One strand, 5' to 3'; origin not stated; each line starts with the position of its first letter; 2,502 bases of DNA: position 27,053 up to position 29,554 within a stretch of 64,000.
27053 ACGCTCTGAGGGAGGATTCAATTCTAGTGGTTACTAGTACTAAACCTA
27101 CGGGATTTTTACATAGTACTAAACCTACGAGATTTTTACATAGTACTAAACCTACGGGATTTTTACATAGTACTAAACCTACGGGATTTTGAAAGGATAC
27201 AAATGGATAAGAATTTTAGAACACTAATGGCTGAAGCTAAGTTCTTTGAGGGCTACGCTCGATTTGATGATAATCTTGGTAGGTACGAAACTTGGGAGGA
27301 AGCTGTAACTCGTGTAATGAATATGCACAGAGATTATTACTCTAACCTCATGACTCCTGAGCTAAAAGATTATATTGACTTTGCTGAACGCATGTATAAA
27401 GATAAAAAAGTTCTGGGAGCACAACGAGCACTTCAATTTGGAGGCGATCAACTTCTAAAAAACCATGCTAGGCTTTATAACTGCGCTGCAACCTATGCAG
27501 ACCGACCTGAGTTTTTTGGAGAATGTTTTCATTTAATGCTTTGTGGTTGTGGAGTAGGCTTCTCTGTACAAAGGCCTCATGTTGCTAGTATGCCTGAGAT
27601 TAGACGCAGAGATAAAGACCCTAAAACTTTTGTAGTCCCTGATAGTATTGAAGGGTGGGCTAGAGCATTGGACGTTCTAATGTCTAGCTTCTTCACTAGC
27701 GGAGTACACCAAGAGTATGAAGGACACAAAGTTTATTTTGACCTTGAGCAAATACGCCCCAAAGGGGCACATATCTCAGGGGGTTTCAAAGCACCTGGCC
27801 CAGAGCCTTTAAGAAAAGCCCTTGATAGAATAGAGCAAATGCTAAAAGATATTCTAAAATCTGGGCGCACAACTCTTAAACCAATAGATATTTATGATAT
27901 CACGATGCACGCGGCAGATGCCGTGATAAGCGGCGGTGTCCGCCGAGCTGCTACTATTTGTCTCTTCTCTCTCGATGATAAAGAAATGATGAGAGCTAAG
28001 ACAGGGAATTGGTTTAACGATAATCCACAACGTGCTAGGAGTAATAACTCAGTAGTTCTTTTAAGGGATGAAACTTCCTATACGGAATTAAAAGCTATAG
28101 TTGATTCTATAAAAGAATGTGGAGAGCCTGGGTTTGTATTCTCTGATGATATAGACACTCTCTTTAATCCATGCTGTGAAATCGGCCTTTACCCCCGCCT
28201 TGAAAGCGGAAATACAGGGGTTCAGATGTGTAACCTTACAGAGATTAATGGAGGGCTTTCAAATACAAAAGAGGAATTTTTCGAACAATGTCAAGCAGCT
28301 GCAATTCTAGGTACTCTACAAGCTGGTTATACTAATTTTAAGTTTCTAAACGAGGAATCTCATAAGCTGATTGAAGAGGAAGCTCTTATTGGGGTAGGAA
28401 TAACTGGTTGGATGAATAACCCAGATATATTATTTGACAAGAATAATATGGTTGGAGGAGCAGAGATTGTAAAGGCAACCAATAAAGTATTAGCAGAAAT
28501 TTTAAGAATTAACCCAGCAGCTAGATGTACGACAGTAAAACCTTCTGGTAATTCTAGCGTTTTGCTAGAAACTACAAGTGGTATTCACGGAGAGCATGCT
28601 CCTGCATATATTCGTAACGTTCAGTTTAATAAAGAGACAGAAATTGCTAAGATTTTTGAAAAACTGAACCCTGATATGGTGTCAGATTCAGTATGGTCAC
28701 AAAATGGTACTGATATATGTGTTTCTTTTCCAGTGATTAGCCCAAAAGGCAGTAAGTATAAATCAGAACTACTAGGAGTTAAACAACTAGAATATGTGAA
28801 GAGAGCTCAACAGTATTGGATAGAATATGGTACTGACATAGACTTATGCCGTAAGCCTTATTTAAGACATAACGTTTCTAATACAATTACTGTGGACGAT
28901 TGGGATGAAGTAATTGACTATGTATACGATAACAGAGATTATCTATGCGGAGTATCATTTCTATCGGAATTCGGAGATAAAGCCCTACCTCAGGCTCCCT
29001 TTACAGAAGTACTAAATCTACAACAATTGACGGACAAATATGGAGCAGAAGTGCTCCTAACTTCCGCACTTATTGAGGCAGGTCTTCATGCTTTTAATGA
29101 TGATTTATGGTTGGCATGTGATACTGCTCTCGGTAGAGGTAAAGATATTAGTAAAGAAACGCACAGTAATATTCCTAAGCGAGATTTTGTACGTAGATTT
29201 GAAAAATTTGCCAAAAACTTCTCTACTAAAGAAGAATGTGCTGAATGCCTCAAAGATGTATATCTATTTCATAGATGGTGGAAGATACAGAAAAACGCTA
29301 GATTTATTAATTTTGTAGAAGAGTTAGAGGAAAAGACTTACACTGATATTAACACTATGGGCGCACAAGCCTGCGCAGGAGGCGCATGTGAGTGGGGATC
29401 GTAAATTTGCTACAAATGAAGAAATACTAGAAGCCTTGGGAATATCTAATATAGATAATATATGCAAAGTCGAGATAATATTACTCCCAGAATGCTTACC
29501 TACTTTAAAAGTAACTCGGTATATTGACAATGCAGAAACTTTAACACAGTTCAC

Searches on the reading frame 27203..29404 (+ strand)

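Call 14: search_protein_families(library=phrogs, proteins=[window:27203-29404:+], max_evalue=0.001)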
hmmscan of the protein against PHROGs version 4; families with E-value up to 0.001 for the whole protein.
window:27203-29404:+ (733 aa): 1 family
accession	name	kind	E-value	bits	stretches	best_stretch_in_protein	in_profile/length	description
phrog_367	-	DNA, RNA and nucleotide metabolism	5.5e-93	313.4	1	18-603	43-663/701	ribonucleotide reductase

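Call 15: search_protein_families(library=pfam, proteins=[window:27203-29404:+], max_evalue=0.001)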
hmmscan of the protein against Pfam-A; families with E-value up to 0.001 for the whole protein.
window:27203-29404:+ (733 aa): 2 families
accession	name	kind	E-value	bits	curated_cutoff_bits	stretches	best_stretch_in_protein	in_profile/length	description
PF21995.1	RNR-II_ins_dom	-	1.7e-08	35.1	27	1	136-214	30-107/107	B12-dependent ribonucleotide reductase, insertion domain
PF02867.20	Ribonuc_red_lgC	-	5.2e-05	22.5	23.9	0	296-402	173-290/523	Ribonucleotide reductase, barrel domain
